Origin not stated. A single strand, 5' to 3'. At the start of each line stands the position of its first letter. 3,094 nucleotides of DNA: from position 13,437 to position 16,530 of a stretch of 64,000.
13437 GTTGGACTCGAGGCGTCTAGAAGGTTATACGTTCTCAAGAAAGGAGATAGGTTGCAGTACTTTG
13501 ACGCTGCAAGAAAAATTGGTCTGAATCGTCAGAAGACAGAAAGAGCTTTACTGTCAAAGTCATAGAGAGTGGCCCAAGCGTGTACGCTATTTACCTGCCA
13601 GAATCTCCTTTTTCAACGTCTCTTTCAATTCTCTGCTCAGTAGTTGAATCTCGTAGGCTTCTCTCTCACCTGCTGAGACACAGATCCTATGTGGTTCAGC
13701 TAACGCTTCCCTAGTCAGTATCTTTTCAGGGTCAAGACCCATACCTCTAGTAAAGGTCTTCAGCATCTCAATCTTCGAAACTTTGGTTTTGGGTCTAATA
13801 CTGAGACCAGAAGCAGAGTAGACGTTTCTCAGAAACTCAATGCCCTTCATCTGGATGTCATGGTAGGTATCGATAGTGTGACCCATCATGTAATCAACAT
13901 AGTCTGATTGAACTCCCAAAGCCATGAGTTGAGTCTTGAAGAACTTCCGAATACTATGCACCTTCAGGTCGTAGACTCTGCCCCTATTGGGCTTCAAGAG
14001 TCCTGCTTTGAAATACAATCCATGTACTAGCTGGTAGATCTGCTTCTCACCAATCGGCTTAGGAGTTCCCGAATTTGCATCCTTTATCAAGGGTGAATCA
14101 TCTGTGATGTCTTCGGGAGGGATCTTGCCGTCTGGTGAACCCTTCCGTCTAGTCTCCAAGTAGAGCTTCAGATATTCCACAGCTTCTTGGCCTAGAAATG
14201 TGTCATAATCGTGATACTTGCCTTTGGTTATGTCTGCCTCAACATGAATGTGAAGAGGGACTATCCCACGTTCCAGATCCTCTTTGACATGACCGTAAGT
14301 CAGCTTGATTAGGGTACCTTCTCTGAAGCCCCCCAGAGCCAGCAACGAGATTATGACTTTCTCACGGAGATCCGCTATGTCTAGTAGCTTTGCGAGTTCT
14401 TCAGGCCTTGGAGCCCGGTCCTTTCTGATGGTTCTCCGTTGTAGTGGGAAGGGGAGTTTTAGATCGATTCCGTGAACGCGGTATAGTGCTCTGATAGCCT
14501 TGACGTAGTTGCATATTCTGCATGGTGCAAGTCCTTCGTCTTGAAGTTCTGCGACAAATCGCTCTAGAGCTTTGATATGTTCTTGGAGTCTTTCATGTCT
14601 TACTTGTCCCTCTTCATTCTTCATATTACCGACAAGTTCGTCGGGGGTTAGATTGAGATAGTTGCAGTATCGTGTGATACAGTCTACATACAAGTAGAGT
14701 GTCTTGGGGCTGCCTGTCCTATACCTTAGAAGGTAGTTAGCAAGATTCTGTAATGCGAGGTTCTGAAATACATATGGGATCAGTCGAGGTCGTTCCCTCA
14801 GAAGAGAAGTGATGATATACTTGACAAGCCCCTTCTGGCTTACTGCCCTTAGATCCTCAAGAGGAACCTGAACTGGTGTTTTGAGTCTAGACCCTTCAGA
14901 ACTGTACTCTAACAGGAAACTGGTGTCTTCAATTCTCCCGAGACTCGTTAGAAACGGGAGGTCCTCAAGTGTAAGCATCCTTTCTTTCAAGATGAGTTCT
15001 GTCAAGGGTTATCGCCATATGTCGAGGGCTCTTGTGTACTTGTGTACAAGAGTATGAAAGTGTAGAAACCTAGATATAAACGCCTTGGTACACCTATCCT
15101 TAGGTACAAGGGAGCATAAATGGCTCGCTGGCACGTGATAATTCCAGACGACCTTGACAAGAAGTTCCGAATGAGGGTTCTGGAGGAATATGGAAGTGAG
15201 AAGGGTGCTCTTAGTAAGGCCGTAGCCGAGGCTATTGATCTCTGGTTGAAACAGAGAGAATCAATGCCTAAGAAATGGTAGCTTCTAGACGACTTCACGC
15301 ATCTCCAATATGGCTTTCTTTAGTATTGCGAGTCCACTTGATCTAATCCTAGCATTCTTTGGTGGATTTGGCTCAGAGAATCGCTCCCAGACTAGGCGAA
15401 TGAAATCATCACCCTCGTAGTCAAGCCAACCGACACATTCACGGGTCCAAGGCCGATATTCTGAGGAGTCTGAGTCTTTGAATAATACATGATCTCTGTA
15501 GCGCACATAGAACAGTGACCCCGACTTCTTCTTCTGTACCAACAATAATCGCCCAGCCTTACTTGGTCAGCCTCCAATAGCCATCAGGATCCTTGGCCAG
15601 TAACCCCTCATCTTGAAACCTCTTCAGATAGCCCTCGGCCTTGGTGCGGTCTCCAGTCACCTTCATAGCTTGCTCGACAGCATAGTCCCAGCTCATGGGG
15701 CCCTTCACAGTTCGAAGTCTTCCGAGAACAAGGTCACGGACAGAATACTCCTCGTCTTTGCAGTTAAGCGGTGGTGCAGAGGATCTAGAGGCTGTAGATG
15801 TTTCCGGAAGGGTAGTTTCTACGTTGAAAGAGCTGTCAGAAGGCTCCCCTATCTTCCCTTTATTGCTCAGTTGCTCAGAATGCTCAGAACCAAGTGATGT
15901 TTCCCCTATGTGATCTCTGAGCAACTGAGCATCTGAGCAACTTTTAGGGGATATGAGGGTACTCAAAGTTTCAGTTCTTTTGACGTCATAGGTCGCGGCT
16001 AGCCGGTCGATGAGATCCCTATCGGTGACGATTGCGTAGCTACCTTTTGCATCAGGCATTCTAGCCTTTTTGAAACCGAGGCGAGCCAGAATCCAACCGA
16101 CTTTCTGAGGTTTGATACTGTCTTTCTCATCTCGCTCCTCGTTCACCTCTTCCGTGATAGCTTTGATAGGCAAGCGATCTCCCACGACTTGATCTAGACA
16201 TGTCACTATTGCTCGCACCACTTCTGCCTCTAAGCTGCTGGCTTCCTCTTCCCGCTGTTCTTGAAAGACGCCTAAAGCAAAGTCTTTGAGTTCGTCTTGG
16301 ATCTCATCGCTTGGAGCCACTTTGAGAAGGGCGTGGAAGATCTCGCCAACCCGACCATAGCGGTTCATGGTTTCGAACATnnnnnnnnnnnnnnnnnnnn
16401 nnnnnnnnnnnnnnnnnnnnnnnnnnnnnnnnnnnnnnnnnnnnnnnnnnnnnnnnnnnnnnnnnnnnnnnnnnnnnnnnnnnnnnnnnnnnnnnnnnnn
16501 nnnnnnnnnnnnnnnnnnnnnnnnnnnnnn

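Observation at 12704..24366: Integrated ~11.7 kb element at the tRNA-Gly 3' end with integrase, SF3-like NTPase, RHH proteins, HNH nuclease and Zn-ribbon membrane proteins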

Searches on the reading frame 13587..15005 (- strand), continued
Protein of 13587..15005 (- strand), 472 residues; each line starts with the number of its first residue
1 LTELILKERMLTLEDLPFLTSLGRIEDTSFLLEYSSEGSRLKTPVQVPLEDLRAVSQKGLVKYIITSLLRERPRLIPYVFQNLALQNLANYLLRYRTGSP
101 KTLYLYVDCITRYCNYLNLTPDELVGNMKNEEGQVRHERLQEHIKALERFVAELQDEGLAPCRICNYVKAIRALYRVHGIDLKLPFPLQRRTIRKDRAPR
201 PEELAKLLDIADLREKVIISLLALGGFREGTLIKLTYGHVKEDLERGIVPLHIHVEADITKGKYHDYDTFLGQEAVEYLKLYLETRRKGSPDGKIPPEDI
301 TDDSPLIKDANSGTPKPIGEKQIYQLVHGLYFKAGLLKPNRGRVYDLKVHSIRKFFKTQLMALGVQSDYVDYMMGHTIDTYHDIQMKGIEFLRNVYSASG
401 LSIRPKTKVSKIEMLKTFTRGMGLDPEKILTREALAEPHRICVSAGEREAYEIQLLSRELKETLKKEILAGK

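Call 82: find_encoding_contigs(protein=P0181, flank=10000, max_places=2)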
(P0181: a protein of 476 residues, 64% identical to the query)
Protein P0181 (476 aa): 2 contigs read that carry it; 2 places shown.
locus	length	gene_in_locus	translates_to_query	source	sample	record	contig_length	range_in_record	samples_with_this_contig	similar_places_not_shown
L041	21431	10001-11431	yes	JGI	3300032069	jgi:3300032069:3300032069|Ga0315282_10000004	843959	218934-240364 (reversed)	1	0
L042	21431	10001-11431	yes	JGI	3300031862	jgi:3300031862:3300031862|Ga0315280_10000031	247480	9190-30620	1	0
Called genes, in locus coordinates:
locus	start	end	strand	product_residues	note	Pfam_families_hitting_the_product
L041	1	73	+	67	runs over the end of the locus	-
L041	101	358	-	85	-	-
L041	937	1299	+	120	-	PF14947:HTH_45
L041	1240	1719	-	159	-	-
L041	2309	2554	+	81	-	-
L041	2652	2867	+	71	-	-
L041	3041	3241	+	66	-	PF01361:Tautomerase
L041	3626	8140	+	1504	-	PF00082:Peptidase_S8, PF17957:Big_7 (weak), PF19077:Big_13 (faint), PF17957:Big_7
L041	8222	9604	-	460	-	-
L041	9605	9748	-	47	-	-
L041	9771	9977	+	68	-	-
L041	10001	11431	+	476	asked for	PF00589:Phage_integrase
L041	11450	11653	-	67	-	PF07362:CcdA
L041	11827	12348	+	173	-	-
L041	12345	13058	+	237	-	-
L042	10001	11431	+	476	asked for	PF00589:Phage_integrase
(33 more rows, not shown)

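Call 83: find_encoding_contigs(protein=P0161, flank=10000, max_places=2)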
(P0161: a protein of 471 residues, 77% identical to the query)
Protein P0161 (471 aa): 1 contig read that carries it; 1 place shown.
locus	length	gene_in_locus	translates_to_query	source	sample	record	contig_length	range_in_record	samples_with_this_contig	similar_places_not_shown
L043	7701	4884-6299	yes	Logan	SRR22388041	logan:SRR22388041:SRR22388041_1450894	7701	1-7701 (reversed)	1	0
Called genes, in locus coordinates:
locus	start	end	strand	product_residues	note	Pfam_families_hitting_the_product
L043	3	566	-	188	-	?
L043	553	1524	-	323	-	PF13240:Zn_Ribbon_1 (faint), PF11611:DUF4352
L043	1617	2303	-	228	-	-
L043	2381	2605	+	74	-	-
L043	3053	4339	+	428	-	-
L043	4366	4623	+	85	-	-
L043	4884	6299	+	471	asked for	PF16795:Phage_integr_3 (faint), PF00589:Phage_integrase (weak)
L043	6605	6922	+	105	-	-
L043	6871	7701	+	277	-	?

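Call 92: list_cluster_members(proteins=[window:13587-15005:-, window:16381-17112:-, window:15559-16380:-])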
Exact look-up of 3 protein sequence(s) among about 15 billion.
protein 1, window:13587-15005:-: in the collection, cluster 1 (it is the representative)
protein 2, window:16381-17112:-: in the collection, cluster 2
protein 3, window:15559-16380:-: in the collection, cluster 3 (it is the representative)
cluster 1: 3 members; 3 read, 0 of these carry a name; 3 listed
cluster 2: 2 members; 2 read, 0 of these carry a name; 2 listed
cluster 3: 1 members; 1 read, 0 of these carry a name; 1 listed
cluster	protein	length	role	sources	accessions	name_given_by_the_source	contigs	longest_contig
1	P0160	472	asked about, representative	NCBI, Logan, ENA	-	-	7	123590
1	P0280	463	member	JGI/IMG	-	-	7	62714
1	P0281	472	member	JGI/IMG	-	-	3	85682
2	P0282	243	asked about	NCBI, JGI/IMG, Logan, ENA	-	-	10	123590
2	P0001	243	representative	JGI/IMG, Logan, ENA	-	-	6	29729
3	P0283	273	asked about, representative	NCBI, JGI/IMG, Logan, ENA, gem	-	-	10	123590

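Call 95: find_related_loci(query=window:13587-15005:-, collection=viral_contigs, flank=10000)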
Query window:13587-15005:- (472 aa) in viral_contigs; peptide patterns used: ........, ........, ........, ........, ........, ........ (x = any residue, [..] = any of these).
22 stretches matched a pattern; 5 encode a relative of the query (tblastn E <= 1e-3); 5 distinct loci.
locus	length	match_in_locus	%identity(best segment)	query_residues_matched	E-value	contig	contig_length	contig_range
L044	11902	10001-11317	52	29-468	2e-153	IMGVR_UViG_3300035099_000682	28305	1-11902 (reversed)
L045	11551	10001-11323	50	29-468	9e-149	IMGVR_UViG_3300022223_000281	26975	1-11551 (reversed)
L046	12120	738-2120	49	5-467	3e-148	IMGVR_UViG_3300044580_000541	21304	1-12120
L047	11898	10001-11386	49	5-467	4e-147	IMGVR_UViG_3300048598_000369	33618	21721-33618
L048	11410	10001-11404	42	1-468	8e-117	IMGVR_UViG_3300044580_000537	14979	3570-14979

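Call 98: search_protein_families(library=pfam, max_evalue=0.001, proteins=[L044:820-2283:+, L044:2280-3743:+, L044:3774-6341:+, L044:8094-8675:-, L044:9618-9968:+, L047:1250-4450:-, L047:5527-6951:-, L047:7787-9574:+, L047:9567-9971:+, L044:8676-9128:-])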
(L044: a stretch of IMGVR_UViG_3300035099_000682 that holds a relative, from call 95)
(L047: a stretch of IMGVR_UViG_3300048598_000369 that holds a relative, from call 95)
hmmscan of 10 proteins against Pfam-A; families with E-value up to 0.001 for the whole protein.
L044:820-2283:+ (487 aa): 2 families
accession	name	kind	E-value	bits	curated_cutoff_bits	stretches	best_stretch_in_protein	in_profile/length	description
PF03237.21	Terminase_6N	-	5.1e-15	56.2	22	1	66-266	5-214/215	Terminase large subunit, T4likevirus-type, N-terminal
PF17289.8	Terminase_6C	-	5.4e-06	26.9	22.6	1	288-449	1-153/155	Terminase RNaseH-like domain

L044:2280-3743:+ (487 aa): 4 families
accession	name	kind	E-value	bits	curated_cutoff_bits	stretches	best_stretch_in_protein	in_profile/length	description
PF00005.33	ABC_tran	-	1.9e-13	51.6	25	2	62-113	2-53/137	ABC transporter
PF13191.12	AAA_16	-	4.8e-05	24.4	32.6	1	68-121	21-73/167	AAA ATPase domain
PF02463.25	SMC_N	-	8.1e-05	22.6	40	0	149-217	136-206/220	RecF/RecN/SMC N terminal domain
PF13401.12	AAA_22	-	0.00087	20.1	27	0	72-206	6-122/130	AAA domain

L044:3774-6341:+ (855 aa): 2 families
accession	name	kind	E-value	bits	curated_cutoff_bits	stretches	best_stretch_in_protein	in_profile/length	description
PF10017.15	Methyltransf_33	-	4.7e-12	46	23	1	66-285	19-210/304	Histidine-specific methyltransferase, SAM-dependent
PF01935.23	DUF87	-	3.6e-05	24.4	23.2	1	457-711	9-218/220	Helicase HerA, central domain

L044:8094-8675:- (193 aa): 0 families

L044:9618-9968:+ (116 aa): 0 families

L047:1250-4450:- (1066 aa): 9 families
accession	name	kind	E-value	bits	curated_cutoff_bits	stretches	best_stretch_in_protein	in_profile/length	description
PF00271.37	Helicase_C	-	2.4e-20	73.3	23.5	1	659-772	8-109/110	Helicase conserved C-terminal domain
PF13091.12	PLDc_2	-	5.6e-11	42.8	27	1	30-195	6-132/132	PLD-like domain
PF04851.21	ResIII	-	1.2e-08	35.5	22.5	1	257-387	6-162/164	Type III restriction enzyme, res subunit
PF00176.29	SNF2-rel_dom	-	5e-08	32.8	24.9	1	347-503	124-258/290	SNF2-related domain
PF22590.2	Cas3-like_C_2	-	6.3e-08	33.3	27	1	671-772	4-104/106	CRISPR-associated nuclease/helicase Cas3, C-terminal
PF09565.16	RE_NgoFVII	-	1.6e-06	28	23.8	1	105-200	60-154/162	NgoFVII restriction endonuclease N-terminal PLD domain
PF00270.35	DEAD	-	6.2e-06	26.5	26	1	336-388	103-161/167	DEAD/DEAH box helicase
PF13401.12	AAA_22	-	1.5e-05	25.8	27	1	282-381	14-119/130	AAA domain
PF13307.12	Helicase_C_2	-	0.00086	19.8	25.3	1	669-784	9-124/170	Helicase C-terminal domain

L047:5527-6951:- (474 aa): 0 families

L047:7787-9574:+ (595 aa): 0 families

L047:9567-9971:+ (134 aa): 0 families

L044:8676-9128:- (150 aa): 0 families

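Call 107: find_encoding_contigs(protein=P0281, flank=10000, max_places=3)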
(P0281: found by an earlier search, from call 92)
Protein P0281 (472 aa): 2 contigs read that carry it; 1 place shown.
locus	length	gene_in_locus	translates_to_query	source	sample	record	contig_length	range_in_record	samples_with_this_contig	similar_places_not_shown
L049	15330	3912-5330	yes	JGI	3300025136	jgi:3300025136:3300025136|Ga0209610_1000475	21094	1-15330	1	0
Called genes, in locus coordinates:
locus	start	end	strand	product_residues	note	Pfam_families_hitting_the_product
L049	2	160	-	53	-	?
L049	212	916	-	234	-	-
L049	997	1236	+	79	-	-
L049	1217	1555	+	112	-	-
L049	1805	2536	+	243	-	-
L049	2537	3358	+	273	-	-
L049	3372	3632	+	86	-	-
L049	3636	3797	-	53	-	-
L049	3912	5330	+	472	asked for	PF00589:Phage_integrase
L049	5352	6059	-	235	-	-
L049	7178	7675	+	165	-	-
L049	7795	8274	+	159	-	-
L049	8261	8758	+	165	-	-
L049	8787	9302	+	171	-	PF25212:HVO_A0114 (faint), PF25213:HVO_A0261_N (weak)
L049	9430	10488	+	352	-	PF09376:NurA (weak)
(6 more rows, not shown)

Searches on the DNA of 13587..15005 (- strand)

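Call 85: search_rna_families(sources=[L040, L041, L043], threshold=gathering)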
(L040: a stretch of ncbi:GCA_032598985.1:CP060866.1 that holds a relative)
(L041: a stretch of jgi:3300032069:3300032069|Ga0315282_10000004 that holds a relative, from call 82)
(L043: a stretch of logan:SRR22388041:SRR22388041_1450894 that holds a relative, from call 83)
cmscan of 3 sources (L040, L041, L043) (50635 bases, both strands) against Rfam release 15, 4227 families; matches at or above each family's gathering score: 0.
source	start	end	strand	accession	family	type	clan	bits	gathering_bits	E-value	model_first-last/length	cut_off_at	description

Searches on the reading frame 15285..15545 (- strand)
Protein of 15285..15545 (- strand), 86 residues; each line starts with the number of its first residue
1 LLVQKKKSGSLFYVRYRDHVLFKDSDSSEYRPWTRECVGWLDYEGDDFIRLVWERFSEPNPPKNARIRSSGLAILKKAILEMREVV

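Call 10: search_protein_families(library=pfam, max_evalue=0.1, proteins=[window:15285-15545:-])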
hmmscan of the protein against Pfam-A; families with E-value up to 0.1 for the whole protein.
window:15285-15545:- (86 aa): 0 families

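Call 12: search_protein_families(library=phrogs, max_evalue=0.01, proteins=[window:15285-15545:-])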
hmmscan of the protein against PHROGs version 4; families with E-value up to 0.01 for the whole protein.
window:15285-15545:- (86 aa): 0 families

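Call 79: search_protein_families(library=pfam, max_evalue=10, proteins=[window:15285-15545:-])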
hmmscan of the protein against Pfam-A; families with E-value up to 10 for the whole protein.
window:15285-15545:- (86 aa): 0 families

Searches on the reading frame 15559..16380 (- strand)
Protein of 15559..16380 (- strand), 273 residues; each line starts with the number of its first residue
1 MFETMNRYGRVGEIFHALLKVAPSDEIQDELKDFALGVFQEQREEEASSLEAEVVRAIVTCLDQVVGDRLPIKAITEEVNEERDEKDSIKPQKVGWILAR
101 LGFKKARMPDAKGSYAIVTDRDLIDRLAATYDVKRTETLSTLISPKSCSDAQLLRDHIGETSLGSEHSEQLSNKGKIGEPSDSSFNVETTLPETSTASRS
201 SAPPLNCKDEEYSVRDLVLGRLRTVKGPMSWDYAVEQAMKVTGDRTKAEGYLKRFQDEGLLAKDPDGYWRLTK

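Call 10: search_protein_families(library=pfam, max_evalue=0.1, proteins=[window:15559-16380:-])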
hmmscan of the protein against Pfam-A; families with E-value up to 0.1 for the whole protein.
window:15559-16380:- (273 aa): 0 families

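Call 12: search_protein_families(library=phrogs, max_evalue=0.01, proteins=[window:15559-16380:-])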
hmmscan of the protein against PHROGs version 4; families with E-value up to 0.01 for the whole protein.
window:15559-16380:- (273 aa): 1 family
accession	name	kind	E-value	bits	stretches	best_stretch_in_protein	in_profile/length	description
phrog_2440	-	transcription regulation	0.0031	18.4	1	213-272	28-88/126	transcriptional regulator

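Call 32: search_protein_families(library=ncbifam, max_evalue=0.01, proteins=[window:15559-16380:-])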
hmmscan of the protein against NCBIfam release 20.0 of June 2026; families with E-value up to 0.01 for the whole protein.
window:15559-16380:- (273 aa): 0 families

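Call 65: search_protein_families(library=padloc, max_evalue=0.01, proteins=[window:15559-16380:-])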
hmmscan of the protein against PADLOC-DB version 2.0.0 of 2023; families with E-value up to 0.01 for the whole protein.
window:15559-16380:- (273 aa): 0 families
